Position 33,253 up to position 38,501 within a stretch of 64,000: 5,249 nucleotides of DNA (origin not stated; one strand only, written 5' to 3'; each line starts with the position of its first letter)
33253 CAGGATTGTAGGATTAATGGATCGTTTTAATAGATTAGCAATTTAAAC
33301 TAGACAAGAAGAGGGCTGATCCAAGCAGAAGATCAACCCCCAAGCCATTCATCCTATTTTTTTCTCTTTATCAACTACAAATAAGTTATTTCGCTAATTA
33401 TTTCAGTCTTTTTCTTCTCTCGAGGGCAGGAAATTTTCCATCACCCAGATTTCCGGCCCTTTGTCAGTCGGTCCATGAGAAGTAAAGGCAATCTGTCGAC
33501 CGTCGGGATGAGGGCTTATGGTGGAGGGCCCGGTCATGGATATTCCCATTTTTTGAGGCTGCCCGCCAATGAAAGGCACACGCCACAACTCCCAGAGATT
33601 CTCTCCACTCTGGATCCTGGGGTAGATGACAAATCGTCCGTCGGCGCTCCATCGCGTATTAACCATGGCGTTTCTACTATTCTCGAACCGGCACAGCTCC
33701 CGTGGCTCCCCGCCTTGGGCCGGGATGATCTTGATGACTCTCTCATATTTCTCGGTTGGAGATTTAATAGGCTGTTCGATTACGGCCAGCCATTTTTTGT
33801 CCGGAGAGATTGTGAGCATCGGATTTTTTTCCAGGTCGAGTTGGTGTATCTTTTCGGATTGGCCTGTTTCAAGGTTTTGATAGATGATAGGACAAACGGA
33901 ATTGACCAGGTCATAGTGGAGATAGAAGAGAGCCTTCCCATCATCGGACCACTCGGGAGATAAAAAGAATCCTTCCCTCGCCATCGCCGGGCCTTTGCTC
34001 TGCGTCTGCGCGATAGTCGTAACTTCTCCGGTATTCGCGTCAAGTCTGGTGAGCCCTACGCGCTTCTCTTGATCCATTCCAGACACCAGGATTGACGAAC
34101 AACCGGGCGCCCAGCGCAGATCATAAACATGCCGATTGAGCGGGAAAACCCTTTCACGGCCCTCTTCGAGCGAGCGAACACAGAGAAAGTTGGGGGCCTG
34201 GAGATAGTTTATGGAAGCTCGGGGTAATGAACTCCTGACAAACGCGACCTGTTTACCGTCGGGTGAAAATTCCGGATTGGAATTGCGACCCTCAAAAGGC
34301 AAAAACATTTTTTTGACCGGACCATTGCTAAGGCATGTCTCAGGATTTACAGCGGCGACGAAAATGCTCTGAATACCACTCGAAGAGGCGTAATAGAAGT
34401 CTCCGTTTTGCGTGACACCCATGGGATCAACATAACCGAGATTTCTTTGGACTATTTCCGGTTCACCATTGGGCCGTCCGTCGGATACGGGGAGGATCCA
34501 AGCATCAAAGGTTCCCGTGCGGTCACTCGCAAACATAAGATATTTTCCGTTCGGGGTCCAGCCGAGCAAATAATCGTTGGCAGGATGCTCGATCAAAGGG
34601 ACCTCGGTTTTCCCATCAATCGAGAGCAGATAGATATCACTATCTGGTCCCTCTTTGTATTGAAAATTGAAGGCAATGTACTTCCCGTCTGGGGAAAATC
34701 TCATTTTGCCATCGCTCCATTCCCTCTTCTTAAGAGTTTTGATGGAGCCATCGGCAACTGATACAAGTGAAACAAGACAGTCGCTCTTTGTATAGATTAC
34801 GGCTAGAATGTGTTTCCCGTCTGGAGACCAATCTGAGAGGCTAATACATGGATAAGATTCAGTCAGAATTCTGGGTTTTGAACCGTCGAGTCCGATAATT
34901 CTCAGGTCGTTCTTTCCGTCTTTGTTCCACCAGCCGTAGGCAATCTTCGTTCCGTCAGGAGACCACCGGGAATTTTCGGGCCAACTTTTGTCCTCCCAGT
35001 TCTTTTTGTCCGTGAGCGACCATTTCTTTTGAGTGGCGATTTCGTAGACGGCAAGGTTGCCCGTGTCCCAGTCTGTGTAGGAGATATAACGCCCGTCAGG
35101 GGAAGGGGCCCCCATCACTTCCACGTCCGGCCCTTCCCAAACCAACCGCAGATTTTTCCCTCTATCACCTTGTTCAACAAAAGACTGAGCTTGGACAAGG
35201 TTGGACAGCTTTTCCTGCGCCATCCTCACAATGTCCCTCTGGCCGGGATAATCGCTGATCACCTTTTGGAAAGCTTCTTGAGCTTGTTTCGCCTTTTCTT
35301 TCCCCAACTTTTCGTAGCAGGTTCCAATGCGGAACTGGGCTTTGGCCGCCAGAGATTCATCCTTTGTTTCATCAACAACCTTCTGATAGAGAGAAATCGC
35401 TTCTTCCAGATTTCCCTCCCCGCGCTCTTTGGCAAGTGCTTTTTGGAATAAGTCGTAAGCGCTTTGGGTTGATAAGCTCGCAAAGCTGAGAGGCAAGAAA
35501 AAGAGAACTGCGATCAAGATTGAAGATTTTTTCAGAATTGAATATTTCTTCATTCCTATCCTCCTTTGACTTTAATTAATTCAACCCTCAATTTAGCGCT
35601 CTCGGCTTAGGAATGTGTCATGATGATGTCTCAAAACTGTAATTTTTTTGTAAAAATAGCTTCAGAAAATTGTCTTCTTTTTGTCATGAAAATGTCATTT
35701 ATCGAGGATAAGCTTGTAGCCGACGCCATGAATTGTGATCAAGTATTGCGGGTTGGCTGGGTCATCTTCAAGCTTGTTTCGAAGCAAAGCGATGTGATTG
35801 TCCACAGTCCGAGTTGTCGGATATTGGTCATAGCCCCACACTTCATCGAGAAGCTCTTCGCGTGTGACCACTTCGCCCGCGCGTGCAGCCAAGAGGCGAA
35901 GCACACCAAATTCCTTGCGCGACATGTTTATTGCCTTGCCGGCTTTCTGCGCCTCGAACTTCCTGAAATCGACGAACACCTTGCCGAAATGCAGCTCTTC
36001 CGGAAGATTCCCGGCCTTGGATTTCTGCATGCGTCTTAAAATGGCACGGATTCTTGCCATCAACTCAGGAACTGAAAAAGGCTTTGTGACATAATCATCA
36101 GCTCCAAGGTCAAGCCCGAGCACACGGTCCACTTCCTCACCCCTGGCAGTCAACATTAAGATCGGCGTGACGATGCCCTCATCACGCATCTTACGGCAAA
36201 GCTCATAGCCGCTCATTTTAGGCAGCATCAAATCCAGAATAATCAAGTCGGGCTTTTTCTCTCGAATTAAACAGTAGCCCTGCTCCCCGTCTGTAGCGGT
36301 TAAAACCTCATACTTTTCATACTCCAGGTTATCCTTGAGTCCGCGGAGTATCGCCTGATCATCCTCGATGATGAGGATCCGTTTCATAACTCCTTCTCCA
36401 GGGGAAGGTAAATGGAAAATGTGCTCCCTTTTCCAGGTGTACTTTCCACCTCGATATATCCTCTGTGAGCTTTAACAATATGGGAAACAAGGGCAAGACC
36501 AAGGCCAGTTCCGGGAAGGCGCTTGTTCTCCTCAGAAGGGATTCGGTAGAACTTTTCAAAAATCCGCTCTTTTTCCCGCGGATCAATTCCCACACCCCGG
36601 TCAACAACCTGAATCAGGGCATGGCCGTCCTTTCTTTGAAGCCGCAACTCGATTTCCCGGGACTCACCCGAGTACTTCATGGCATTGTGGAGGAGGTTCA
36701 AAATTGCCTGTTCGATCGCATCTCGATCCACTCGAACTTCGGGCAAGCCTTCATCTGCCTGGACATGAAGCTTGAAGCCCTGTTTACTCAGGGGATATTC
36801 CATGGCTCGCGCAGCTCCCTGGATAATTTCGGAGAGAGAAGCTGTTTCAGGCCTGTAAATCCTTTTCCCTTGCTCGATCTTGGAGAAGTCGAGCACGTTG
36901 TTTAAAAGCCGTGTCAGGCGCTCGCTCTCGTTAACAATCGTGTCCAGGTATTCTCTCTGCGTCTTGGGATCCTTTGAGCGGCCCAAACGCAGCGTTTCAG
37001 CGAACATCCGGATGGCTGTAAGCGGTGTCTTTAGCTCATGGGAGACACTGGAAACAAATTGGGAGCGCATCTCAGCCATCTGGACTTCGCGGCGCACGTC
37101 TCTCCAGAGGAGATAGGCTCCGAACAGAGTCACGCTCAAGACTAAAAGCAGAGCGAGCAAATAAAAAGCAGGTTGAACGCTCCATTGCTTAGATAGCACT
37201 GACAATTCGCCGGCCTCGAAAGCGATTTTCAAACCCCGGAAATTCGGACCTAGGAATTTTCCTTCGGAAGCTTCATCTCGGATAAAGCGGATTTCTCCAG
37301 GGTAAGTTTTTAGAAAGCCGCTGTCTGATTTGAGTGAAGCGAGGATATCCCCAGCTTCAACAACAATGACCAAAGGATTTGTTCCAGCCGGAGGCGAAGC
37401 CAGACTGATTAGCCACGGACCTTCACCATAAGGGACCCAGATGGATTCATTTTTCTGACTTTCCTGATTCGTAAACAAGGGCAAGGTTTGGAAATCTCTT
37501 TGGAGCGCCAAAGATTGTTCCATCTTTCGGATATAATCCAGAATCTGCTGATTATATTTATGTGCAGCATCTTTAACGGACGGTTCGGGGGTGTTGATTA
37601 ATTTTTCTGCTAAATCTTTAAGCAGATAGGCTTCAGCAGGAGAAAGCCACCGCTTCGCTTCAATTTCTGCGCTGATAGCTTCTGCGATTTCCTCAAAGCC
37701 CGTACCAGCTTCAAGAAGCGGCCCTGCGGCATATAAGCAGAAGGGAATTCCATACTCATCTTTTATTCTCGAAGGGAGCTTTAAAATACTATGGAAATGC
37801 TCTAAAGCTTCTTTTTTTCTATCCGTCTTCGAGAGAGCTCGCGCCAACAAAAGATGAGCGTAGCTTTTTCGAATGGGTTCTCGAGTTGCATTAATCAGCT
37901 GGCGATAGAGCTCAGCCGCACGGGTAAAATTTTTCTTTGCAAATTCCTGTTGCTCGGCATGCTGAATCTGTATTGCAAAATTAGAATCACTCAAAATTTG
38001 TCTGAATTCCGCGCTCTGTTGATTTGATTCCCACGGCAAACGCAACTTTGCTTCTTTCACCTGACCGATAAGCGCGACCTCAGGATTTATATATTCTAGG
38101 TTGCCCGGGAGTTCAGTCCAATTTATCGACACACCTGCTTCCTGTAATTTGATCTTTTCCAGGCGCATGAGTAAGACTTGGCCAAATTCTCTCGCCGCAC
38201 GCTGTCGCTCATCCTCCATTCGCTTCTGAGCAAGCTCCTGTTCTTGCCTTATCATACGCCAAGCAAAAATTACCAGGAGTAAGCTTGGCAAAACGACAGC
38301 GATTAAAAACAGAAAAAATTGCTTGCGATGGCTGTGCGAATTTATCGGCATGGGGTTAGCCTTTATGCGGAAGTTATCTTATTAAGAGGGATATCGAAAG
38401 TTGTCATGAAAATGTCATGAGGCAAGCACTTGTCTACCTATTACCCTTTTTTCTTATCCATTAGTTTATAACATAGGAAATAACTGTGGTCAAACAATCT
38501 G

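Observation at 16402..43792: Five tandem three-component modules: TPR-like sensor kinase, OmpR regulator, secreted TPR + TolB-like propeller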

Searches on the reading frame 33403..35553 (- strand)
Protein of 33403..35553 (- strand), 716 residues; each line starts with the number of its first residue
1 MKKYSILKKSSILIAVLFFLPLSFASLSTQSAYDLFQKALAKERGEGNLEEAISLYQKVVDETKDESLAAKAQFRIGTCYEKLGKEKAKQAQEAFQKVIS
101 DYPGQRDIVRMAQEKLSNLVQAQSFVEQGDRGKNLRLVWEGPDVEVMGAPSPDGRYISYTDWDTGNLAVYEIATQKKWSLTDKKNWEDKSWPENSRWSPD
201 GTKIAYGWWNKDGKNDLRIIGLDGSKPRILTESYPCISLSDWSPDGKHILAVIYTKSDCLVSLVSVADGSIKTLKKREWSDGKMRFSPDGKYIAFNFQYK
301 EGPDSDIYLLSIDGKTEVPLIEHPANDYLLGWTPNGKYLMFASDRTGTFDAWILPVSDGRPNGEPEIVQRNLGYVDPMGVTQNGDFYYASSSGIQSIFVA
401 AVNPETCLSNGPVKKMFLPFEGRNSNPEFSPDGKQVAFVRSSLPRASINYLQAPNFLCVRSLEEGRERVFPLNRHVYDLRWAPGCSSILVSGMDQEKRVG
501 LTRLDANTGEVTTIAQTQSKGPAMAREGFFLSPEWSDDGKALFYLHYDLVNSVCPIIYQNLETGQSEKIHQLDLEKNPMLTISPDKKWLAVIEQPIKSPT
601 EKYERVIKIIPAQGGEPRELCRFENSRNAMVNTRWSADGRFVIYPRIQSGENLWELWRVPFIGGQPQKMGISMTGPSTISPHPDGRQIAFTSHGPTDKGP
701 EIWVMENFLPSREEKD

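Call 4: search_protein_families(library=pfam, proteins=[window:33403-35553:-], max_evalue=0.01)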
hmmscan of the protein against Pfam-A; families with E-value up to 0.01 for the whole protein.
window:33403-35553:- (716 aa): 8 families
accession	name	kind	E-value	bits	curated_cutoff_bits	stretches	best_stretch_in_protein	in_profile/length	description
PF07676.18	PD40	-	9.8e-27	92.7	20.9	2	319-350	3-35/38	WD40-like Beta Propeller Repeat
PF25174.1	Beta-prop_THOC3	-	6.6e-13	48.7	305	1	150-342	96-272/272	THOC3 beta-propeller domain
PF13174.12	TPR_6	-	8.7e-09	35.9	26.3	1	72-103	2-31/33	Tetratricopeptide repeat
PF00400.38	WD40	-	1.1e-05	26.3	27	0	238-259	16-33/39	WD domain, G-beta repeat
PF02897.21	Peptidase_S9_N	-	2.6e-05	23.6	24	0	533-591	175-245/414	Prolyl oligopeptidase, N-terminal beta-propeller domain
PF00930.27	DPPIV_N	-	3e-05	23.4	22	0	165-208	23-61/354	Dipeptidyl peptidase IV (DPP IV) N-terminal region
PF07719.23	TPR_2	-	0.0042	17.6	27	0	70-103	1-32/34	Tetratricopeptide repeat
PF14559.12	TPR_19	-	0.0066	17.2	25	0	45-113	3-65/68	Tetratricopeptide repeat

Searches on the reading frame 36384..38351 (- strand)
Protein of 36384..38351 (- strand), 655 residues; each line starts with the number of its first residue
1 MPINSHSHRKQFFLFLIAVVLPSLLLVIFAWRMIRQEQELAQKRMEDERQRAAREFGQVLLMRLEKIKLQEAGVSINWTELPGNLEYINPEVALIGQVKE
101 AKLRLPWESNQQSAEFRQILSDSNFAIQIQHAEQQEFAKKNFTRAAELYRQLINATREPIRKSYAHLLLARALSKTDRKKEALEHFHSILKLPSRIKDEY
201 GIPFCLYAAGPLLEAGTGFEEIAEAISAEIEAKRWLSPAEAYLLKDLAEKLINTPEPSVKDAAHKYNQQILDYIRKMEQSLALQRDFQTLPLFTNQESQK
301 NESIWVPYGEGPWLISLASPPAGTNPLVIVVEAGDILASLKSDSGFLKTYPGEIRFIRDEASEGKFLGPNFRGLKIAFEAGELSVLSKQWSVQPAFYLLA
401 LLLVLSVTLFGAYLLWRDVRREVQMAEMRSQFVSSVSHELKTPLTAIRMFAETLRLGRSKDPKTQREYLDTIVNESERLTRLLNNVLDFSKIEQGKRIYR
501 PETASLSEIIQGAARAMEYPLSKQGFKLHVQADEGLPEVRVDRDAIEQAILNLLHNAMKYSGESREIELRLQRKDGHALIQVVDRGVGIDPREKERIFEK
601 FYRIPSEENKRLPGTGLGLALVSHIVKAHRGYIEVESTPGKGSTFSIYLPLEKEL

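Call 5: search_protein_families(library=pfam, proteins=[window:36384-38351:-], max_evalue=0.01)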
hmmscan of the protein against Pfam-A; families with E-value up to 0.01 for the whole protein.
window:36384-38351:- (655 aa): 5 families
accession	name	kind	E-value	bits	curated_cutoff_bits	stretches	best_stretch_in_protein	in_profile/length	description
PF02518.31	HATPase_c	-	1.3e-28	100.1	26.4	1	542-652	2-110/111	Histidine kinase-, DNA gyrase B-, and HSP90-like ATPase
PF00512.31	HisKA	-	2.5e-24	85.5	26.9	1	428-495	1-66/66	His Kinase A (phospho-acceptor) domain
PF13581.12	HATPase_c_2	-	9e-06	26.2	27.4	1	534-629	22-112/127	Histidine kinase-like ATPase domain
PF15330.11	SIT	-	0.0032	18.4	27.6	0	17-50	7-41/114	SHP2-interacting transmembrane adaptor protein, SIT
PF14559.12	TPR_19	-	0.0095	16.7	25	0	137-189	2-51/68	Tetratricopeptide repeat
